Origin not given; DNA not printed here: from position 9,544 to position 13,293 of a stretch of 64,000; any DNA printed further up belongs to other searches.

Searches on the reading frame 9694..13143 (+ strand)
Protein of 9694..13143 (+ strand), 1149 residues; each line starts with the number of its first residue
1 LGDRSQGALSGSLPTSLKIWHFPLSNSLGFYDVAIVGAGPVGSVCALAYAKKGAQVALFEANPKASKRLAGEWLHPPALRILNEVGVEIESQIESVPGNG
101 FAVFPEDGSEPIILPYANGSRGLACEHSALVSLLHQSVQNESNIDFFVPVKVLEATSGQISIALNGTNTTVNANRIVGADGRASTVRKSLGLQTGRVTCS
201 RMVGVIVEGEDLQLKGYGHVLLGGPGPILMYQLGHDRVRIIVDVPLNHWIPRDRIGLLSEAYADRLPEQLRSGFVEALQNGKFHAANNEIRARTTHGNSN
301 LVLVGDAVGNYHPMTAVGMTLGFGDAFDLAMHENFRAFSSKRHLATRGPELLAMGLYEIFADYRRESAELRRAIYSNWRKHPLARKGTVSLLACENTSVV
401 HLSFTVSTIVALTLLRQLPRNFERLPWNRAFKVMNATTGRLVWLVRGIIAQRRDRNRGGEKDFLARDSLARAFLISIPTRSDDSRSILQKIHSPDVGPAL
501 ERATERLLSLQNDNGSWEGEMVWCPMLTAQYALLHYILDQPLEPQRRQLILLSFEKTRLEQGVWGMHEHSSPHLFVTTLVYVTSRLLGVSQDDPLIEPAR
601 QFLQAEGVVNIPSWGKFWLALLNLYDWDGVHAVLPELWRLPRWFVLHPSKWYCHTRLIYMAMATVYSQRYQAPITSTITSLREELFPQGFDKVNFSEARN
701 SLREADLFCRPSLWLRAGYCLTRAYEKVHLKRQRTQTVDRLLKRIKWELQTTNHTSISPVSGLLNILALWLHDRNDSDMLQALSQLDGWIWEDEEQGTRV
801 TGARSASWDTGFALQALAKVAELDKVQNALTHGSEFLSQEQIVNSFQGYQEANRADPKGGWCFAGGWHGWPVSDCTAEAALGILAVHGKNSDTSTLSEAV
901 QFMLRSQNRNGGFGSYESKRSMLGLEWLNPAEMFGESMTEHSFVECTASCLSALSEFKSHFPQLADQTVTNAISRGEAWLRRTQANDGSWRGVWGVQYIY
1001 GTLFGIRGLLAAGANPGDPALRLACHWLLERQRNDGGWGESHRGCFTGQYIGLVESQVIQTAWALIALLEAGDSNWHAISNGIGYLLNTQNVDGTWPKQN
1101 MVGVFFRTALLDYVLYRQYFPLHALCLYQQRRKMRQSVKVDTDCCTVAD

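Call 7: search_protein_families(library=pfam, proteins=[window:9694-13143:+], max_evalue=0.001)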
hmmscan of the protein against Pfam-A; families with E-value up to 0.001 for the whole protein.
window:9694-13143:+ (1149 aa): 10 families
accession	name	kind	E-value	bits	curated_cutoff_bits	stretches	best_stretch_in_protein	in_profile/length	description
PF13243.12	SQHop_cyclase_C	-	6.6e-60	203.2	26.1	1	805-1129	2-318/319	Squalene-hopene cyclase C-terminal domain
PF13249.12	SQHop_cyclase_N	-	5.7e-47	160.7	26.2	1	501-794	2-290/291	Squalene-hopene cyclase N-terminal domain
PF01494.25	FAD_binding_3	-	5.5e-25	88.8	22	1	31-330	2-315/349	FAD binding domain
PF08491.16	SE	-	9.1e-25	87.7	20.1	1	176-409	5-254/276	Squalene epoxidase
PF07678.20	TED_complement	-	1.4e-07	31.4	22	0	1022-1088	117-188/312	A-macroglobulin TED domain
PF01266.30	DAO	-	1.5e-06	28.4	27.9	1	32-77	1-49/353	FAD dependent oxidoreductase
PF07992.20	Pyr_redox_2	-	6e-06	26.3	26.1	1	32-104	144-219/291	Pyridine nucleotide-disulphide oxidoreductase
PF00432.27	Prenyltrans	-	1e-05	25.6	26.5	0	809-921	81-175/304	Prenyltransferase alpha-alpha toroid domain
PF13450.12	NAD_binding_8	-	3e-05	24.7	21.9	1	35-65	1-31/68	NAD(P)-binding Rossmann-like domain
PF03486.20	HI0933_like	-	5.9e-05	23.1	50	1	32-69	2-39/244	HI0933-like protein Rossmann domain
